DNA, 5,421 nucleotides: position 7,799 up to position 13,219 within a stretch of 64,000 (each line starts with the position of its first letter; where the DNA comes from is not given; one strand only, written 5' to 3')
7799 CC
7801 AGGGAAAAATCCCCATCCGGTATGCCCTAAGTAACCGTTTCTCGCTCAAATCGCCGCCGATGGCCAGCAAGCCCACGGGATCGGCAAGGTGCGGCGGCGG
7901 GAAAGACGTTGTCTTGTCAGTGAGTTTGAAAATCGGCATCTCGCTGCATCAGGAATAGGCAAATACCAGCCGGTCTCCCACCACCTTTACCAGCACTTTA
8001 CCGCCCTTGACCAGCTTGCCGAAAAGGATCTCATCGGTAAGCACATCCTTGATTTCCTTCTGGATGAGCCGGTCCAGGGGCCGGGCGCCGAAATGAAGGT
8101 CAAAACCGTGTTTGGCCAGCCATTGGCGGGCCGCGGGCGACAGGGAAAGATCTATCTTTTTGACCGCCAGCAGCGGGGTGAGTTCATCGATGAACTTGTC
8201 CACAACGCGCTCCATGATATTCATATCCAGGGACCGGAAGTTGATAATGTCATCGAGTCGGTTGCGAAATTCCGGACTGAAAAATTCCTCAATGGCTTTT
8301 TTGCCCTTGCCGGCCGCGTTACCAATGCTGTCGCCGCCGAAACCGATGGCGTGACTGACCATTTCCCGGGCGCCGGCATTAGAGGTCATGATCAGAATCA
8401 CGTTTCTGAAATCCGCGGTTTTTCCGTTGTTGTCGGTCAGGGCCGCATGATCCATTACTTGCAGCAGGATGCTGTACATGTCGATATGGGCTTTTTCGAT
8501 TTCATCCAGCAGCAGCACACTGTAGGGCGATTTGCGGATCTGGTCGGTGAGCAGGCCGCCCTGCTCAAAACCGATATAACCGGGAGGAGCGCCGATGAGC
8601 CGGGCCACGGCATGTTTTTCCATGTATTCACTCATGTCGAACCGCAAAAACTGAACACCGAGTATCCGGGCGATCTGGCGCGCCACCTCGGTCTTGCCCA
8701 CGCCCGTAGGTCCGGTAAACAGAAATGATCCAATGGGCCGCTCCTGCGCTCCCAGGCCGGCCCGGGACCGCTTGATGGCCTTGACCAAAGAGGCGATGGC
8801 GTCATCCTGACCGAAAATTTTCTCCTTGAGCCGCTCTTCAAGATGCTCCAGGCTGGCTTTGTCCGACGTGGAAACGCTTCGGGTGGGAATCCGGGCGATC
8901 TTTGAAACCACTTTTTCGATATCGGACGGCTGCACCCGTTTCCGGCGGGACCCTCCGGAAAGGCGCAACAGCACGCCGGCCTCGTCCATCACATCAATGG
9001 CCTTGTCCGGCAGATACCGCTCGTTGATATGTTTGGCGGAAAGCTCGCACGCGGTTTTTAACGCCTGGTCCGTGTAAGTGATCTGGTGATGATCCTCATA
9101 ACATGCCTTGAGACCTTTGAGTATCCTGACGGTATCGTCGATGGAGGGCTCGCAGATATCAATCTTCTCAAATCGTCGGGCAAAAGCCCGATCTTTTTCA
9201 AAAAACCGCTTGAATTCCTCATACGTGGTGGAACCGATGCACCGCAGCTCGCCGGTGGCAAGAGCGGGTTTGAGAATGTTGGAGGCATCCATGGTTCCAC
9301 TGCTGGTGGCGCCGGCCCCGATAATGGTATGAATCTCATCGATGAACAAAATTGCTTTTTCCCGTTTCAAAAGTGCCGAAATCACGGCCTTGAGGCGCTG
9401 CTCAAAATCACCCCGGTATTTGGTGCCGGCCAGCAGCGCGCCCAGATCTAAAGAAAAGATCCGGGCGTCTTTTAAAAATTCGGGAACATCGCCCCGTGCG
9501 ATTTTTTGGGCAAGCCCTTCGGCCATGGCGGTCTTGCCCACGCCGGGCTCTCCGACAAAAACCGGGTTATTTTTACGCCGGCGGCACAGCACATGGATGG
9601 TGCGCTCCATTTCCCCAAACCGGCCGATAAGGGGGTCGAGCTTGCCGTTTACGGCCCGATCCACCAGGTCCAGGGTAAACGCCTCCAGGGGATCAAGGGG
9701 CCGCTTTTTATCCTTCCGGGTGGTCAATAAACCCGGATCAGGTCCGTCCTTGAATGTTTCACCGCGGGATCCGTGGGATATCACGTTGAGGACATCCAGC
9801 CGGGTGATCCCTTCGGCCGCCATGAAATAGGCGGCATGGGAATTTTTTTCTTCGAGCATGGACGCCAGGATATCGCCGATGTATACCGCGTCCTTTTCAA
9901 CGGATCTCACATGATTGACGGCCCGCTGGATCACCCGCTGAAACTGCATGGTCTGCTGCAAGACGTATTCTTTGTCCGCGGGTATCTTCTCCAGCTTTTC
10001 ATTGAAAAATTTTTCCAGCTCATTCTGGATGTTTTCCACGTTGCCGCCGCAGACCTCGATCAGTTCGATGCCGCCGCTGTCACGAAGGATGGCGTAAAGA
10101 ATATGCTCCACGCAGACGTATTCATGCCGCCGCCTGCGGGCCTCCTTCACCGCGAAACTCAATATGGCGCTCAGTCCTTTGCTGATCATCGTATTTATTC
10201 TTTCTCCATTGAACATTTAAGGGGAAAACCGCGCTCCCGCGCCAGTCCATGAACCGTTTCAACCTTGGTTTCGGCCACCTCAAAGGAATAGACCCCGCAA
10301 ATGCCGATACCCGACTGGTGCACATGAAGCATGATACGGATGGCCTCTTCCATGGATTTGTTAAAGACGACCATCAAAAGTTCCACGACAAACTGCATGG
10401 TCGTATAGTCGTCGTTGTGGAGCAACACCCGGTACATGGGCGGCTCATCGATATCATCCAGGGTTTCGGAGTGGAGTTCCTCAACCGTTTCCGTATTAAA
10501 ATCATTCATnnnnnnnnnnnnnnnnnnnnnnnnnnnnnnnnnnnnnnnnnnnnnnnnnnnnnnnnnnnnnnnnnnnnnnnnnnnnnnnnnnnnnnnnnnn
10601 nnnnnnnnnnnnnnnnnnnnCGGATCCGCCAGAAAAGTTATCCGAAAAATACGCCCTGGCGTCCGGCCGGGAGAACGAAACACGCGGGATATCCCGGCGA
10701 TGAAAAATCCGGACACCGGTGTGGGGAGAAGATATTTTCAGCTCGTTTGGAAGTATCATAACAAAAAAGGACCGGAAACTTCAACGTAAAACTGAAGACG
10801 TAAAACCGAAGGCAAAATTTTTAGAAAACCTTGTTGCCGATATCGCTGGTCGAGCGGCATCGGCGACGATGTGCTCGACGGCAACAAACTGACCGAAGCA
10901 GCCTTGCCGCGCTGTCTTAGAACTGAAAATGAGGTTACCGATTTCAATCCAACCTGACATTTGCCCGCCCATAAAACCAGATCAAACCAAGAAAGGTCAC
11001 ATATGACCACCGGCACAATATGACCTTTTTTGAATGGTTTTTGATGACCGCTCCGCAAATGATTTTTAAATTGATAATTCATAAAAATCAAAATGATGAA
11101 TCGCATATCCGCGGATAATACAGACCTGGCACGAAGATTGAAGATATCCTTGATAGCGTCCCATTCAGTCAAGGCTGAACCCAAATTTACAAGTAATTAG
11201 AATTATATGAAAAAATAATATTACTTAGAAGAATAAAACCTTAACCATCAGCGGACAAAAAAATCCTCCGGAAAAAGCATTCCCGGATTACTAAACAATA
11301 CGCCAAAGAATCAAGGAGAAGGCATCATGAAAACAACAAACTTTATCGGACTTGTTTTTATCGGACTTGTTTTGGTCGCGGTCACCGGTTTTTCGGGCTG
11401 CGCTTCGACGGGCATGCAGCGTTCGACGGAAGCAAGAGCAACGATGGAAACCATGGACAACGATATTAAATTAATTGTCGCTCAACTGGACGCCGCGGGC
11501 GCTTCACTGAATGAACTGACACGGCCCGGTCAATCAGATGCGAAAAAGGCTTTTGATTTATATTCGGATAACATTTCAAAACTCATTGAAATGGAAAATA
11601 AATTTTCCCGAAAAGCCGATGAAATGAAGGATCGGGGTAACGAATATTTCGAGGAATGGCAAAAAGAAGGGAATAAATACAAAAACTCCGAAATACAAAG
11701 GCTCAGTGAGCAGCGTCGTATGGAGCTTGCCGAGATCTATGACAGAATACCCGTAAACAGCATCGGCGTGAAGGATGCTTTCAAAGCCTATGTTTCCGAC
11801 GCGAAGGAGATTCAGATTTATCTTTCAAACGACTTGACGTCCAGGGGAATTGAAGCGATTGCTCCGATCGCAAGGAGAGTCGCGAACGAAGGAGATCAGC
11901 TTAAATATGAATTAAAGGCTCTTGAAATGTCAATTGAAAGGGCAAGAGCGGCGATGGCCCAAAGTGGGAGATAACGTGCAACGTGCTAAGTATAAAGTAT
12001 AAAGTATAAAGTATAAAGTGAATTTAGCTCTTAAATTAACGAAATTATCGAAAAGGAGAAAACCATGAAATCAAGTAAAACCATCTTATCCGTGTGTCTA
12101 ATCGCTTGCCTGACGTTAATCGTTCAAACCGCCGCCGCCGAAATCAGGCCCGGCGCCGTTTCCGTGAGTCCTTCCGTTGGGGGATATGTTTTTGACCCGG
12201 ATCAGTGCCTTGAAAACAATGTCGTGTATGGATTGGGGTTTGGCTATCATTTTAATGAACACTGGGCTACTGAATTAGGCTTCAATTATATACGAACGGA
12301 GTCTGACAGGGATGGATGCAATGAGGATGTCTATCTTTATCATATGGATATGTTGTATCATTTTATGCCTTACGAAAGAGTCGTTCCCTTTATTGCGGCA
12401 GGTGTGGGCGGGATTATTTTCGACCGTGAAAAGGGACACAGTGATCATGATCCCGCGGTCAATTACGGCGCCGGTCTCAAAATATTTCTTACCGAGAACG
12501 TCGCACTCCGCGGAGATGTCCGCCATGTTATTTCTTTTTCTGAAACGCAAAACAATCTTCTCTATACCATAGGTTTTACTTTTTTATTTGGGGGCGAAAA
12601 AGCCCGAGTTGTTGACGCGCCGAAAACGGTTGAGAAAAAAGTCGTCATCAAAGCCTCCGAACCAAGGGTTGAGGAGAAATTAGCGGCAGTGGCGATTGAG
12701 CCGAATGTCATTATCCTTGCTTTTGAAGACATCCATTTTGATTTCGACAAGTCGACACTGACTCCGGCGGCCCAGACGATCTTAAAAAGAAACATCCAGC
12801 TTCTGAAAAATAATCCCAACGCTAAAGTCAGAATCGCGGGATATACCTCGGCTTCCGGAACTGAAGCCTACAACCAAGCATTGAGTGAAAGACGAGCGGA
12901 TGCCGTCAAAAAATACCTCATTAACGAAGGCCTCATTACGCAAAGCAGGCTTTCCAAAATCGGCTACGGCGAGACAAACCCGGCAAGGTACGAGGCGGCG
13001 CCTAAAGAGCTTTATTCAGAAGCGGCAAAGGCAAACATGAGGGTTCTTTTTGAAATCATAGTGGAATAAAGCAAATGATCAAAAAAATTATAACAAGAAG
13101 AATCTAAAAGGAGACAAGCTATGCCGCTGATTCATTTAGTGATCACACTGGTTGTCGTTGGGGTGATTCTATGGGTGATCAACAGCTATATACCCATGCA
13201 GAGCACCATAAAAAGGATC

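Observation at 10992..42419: Eight copies of a fixed-geometry ~150-bp cassette (3-half-site UAS, AAATCA element, TGGCAC-N5-TTGA) define a clustered sigma-54 regulon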

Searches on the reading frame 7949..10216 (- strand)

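Call 10: search_protein_families(library=pfam, proteins=[window:7949-10216:-])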
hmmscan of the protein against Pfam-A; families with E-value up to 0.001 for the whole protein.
window:7949-10216:- (755 aa): 28 families (the best 25 are shown)
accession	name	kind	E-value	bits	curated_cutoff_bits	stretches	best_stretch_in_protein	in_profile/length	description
PF07724.20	AAA_2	-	5.7e-60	202.6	27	1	493-657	1-166/166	AAA domain (Cdc48 subfamily)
PF00004.35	AAA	-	5.7e-28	98.4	21.2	2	219-335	2-111/131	ATPase family associated with various cellular activities (AAA)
PF17871.7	AAA_lid_9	-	1.5e-26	92.7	22.8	1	358-461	1-102/104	AAA lid domain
PF10431.15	ClpB_D2-small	-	2.2e-23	82.5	21.9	1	663-743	1-81/81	C-terminal, D2-small domain, of ClpB protein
PF07728.20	AAA_5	-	1.2e-17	64.6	22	1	498-616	2-125/139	AAA domain (dynein-related subfamily)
PF13401.12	AAA_22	-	1.8e-11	44.9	27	1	496-589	6-109/130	AAA domain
PF02861.25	Clp_N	-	6.5e-11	42.7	20.7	1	22-70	1-51/53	Clp amino terminal domain, pathogenicity island component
PF13191.12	AAA_16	-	4.5e-10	40.7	32.6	0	467-522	2-51/167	AAA ATPase domain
PF00158.32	Sigma54_activat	-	5.6e-10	39.6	20.2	1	496-621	23-150/168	Sigma-54 interaction domain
PF05496.18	RuvB_N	-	1.2e-07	32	27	0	468-523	10-61/159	Holliday junction DNA helicase RuvB P-loop domain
PF13173.12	AAA_14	-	1.9e-06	28.3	27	0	221-310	8-86/129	AAA domain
PF07726.17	AAA_3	-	4.7e-06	26.9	27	0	499-612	3-110/131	ATPase family associated with various cellular activities (AAA)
PF12775.13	AAA_7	-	6.9e-06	26.1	25.8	0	211-296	29-110/181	P-loop containing dynein motor region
PF20720.3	nSTAND3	-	1.4e-05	25.3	27.2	0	218-241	20-43/155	Novel STAND NTPase 3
PF01695.23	IstB_IS21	-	1.5e-05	25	24.1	0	213-280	90-153/238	IstB-like ATP binding protein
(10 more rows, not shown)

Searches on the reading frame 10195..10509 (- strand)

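Call 66: search_protein_families(library=pfam, proteins=[window:10195-10509:-], max_evalue=1)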
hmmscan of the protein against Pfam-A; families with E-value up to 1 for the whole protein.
window:10195-10509:- (104 aa): 3 families
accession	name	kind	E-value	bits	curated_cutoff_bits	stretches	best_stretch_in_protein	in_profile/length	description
PF02617.22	ClpS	-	3e-35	120.3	23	1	22-100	2-80/80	ATP-dependent Clp protease adaptor protein ClpS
PF07166.16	DUF1398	-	0.16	12.4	22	1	25-84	36-94/119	Protein of unknown function (DUF1398)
PF25358.1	PH_fung_RdRP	-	0.17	11.9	27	1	62-96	120-155/169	Fungal RdRP associated PH-like domain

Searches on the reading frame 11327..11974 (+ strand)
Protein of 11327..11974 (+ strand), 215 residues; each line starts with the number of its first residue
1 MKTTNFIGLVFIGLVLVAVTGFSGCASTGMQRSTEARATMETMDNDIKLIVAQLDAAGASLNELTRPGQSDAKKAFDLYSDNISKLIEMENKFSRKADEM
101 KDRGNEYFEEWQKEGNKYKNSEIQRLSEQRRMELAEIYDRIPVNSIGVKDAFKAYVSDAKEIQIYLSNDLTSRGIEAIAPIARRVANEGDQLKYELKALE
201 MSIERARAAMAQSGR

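Call 6: search_protein_families(library=pfam, proteins=[window:11327-11974:+])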
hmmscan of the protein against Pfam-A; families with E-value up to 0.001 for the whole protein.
window:11327-11974:+ (215 aa): 2 families
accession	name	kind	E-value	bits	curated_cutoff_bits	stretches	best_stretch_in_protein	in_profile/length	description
PF11172.13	DUF2959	-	2.3e-07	31.7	26.8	1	55-208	35-185/190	Protein of unknown function (DUF2959)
PF08703.15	PLC-beta_C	-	0.00076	19.5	27.6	1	72-183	18-123/272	PLC-beta C terminal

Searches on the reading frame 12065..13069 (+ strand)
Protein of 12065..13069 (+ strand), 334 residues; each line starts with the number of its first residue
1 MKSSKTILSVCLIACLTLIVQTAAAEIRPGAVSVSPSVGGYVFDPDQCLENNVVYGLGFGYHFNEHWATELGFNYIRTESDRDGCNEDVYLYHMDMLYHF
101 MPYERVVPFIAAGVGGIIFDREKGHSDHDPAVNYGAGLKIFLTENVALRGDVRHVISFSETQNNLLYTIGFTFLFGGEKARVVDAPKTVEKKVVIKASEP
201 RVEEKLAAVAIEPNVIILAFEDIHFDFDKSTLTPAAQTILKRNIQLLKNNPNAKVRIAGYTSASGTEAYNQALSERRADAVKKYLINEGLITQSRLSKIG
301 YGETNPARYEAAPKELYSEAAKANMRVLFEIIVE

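Call 6: search_protein_families(library=pfam, proteins=[window:12065-13069:+])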
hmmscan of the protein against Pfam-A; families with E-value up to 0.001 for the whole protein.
window:12065-13069:+ (334 aa): 3 families
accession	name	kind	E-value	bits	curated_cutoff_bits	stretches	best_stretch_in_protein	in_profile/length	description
PF00691.25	OmpA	-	1.6e-24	86.6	27.2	1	225-314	2-92/98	OmpA family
PF13505.12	OMP_b-brl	-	2.5e-19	70.5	28.7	1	12-164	2-161/175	Outer membrane protein beta-barrel domain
PF05736.17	OprF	-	3.2e-08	34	23.5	1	31-178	29-183/184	OprF membrane domain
